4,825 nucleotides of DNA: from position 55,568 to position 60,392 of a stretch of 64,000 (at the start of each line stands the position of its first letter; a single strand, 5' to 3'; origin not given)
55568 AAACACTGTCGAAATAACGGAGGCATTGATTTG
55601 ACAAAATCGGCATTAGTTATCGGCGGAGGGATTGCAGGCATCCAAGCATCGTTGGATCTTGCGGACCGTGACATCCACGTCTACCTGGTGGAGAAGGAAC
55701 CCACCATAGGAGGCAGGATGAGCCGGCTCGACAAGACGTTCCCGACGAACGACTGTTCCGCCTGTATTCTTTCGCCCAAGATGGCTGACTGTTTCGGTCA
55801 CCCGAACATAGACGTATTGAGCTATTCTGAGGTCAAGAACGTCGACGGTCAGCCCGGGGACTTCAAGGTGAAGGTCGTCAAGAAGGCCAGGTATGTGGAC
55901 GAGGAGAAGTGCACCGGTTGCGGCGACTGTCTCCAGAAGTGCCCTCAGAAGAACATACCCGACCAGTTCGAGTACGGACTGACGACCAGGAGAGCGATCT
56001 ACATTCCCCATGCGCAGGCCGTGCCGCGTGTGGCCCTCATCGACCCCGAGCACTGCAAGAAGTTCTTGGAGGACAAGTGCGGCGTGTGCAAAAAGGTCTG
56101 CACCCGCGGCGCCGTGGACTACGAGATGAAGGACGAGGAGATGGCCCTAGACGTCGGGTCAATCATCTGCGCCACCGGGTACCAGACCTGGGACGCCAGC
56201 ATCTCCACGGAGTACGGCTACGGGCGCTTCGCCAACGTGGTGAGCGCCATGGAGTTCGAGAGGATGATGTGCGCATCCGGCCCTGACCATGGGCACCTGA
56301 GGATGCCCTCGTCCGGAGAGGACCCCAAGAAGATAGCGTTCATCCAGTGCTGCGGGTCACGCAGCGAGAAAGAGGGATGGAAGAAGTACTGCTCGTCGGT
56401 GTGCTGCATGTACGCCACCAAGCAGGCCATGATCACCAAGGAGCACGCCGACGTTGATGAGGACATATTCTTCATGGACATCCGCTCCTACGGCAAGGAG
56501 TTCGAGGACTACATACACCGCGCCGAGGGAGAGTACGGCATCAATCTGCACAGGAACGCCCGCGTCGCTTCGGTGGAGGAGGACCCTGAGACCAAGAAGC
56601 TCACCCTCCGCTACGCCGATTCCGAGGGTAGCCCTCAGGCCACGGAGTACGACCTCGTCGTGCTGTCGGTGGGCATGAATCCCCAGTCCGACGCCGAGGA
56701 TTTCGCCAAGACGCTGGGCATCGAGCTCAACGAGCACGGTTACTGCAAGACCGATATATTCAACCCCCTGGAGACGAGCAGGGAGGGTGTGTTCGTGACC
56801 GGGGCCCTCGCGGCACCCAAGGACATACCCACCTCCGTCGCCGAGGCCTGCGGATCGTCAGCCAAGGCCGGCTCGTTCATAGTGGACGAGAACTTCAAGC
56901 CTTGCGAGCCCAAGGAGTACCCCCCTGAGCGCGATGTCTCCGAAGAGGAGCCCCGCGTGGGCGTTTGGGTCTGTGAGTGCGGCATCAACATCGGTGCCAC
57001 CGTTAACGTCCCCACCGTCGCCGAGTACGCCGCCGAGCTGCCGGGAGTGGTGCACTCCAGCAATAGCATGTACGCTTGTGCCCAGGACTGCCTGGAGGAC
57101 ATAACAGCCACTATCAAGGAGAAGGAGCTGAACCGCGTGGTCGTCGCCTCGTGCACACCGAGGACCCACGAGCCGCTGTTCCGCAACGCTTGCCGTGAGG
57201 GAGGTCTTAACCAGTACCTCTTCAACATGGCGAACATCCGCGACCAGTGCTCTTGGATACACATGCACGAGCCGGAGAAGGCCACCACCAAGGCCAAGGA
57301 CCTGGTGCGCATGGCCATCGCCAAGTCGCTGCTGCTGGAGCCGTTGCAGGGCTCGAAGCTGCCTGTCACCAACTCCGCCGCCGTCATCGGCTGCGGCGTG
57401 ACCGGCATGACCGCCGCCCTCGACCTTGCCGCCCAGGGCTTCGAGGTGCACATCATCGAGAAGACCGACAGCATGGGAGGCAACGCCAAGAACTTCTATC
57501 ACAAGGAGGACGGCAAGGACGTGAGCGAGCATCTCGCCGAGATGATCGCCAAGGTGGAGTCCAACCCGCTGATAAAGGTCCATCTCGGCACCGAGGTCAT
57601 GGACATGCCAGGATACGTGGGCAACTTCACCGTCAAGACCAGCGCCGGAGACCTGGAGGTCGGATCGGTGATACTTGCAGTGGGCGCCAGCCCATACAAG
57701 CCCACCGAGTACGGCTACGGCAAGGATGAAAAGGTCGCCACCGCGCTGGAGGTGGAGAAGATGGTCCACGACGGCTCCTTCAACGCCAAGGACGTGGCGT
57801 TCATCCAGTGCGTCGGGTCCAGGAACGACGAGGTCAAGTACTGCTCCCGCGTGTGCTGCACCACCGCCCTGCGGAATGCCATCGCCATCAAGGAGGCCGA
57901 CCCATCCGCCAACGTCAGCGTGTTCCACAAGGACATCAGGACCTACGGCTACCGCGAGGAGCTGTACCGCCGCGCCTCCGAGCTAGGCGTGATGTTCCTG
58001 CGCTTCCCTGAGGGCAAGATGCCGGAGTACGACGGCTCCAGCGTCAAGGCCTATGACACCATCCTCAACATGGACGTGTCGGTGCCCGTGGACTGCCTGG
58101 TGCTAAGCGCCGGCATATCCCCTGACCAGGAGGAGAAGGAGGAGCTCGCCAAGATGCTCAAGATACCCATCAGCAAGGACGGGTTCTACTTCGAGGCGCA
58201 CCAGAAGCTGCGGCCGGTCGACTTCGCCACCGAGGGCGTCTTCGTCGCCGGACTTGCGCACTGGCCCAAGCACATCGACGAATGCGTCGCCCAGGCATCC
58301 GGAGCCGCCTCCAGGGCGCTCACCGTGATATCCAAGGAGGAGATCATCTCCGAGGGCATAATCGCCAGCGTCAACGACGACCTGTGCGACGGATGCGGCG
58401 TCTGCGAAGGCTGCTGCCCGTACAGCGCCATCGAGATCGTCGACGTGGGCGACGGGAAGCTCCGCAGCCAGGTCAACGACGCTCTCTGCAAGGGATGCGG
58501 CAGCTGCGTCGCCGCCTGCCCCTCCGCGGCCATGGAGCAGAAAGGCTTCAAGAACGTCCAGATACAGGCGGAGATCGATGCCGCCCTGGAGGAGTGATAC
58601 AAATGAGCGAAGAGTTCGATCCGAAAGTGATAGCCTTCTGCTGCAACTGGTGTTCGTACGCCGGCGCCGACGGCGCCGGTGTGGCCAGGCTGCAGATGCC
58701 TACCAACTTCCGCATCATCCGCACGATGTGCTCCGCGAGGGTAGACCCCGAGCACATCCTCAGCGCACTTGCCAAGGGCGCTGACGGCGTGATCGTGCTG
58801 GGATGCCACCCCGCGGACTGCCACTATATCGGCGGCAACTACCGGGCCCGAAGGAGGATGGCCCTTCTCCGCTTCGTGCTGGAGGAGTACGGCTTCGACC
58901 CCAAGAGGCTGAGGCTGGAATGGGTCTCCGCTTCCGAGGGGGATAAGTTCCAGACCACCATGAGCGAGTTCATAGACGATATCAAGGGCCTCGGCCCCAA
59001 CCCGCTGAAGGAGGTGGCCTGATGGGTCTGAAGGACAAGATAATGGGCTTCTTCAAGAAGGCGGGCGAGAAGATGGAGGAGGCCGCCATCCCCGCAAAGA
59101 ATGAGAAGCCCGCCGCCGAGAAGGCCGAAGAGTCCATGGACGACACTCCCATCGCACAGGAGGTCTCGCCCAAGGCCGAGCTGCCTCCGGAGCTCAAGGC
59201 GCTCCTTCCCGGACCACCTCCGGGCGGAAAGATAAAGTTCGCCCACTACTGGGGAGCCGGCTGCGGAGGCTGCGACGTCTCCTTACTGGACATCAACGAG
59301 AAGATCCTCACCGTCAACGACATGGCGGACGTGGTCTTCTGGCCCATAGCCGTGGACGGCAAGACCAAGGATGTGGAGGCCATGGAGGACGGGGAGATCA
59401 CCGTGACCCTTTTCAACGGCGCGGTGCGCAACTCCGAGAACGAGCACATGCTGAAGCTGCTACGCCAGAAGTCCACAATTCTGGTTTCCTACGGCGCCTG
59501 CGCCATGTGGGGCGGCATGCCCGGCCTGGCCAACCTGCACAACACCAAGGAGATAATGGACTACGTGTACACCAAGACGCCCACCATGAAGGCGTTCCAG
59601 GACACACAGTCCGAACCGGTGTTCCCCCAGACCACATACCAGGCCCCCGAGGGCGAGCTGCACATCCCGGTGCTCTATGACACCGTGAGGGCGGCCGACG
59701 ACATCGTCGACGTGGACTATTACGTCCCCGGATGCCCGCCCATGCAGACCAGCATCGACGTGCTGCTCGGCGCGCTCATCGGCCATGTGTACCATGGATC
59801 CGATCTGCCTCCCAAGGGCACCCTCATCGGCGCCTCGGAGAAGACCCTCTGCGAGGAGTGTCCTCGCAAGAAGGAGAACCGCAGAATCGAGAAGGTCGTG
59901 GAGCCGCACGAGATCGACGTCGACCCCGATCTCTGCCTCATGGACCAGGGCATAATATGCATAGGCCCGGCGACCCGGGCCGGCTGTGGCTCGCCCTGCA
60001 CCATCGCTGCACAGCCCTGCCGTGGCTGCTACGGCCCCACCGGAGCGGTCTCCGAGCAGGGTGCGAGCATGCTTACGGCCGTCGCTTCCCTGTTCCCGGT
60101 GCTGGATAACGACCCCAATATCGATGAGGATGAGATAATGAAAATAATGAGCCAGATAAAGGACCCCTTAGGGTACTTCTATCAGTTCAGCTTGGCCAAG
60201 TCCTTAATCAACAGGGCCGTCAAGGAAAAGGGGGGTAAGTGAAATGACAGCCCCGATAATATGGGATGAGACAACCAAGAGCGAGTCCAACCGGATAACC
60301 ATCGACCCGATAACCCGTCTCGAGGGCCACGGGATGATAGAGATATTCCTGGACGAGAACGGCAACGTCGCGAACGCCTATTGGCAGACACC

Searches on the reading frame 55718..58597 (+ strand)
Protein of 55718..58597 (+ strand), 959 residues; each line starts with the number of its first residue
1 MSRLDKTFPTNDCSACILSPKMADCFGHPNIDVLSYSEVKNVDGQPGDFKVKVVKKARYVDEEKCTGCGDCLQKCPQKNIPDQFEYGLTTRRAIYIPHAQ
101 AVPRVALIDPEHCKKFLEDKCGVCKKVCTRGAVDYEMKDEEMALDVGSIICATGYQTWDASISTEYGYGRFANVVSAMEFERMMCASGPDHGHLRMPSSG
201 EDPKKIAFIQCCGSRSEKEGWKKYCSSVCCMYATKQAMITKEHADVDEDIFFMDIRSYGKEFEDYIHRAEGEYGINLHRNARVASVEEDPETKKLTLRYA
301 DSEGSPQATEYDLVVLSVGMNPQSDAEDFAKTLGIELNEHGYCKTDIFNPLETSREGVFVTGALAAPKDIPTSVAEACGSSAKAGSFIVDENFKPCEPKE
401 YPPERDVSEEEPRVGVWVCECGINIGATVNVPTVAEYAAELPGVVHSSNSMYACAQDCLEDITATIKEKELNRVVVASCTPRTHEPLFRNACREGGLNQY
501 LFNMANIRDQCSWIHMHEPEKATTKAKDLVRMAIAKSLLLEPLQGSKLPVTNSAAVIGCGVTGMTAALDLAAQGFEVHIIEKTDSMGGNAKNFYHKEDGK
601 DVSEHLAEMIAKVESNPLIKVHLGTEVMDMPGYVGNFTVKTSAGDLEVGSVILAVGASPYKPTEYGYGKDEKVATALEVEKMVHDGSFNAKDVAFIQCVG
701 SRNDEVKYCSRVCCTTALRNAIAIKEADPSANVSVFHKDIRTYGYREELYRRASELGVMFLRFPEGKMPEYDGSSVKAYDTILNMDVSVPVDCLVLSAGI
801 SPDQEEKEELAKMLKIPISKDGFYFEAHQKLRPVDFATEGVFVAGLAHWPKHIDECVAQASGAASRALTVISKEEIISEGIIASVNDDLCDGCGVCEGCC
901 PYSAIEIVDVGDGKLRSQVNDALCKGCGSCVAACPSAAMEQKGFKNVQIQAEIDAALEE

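Call 79: search_protein_families(library=ncbifam, proteins=[window:55718-58597:+], max_evalue=1e-8)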
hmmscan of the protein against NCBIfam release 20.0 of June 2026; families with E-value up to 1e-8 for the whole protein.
window:55718-58597:+ (959 aa): 10 families
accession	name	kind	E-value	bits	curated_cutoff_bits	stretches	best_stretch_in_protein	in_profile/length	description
NF040770.1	hetero_SS_HdrA2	exception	9.1e-281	933.4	1100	3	1-389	178-561/777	CoB-CoM heterodisulfide reductase HdrA2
NF041778.1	hetero_SS_HdrA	equivalog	8.3e-198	658.8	1400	3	11-391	195-573/771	ferredoxin:CoB-CoM heterodisulfide reductase subunit HdrA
NF041891.1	hdrA_Methbact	equivalog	5.1e-180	600.3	1300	3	11-387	186-555/762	ferredoxin:CoB-CoM heterodisulfide reductase subunit HdrA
NF009410.0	PRK12771.1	subfamily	1.2e-13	50.6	516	0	552-687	139-263/566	NAD(P)-binding protein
NF009409.0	PRK12770.1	subfamily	5.6e-13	48.7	343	0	279-387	244-349/360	putative glutamate synthase subunit beta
NF038196.1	ferrodoxin_EFR1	subfamily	1.6e-10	41.4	75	0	885-942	182-232/242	EFR1 family ferrodoxin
TIGR01350.1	lipoamide_DH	equivalog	2.2e-10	39.9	408.8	0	261-368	212-312/461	dihydrolipoyl dehydrogenase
TIGR03997.1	mycofact_OYE_2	equivalog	2.5e-09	36.1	793.15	0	553-805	381-607/645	mycofactocin system FadH/OYE family oxidoreductase 2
TIGR01292.1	TRX_reduct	equivalog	4.3e-09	35.6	343.45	0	266-387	183-299/300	thioredoxin-disulfide reductase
TIGR04018.1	Bthiol_YpdA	hypoth_equivalog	6.3e-09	35.1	339.9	0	275-368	208-292/316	YpdA family putative bacillithiol disulfide reductase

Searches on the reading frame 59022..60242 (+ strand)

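Call 79: search_protein_families(library=ncbifam, proteins=[window:59022-60242:+], max_evalue=1e-8)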
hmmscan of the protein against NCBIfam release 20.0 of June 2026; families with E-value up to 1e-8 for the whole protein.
window:59022-60242:+ (406 aa): 4 families
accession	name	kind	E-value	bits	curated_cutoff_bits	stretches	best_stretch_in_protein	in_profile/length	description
NF045875.1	F420_non_VhuG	exception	3.7e-58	197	450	1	70-398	4-283/286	F420-non-reducing hydrogenase subunit VhuG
NF040836.1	sulfhyd_HydD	equivalog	4.6e-18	65.3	500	1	70-200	5-126/261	NADPH-dependent hydrogenase/sulfhydrogenase 1 subunit delta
NF040831.1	sulfhyd_ShyD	equivalog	1.1e-14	54.7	460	0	78-193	8-116/240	NAD(P)-dependent hydrogenase/sulfhydrogenase 2 subunit delta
TIGR03294.1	FrhG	equivalog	5.3e-13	49.2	245.5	0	71-166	2-93/228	coenzyme F420 hydrogenase subunit gamma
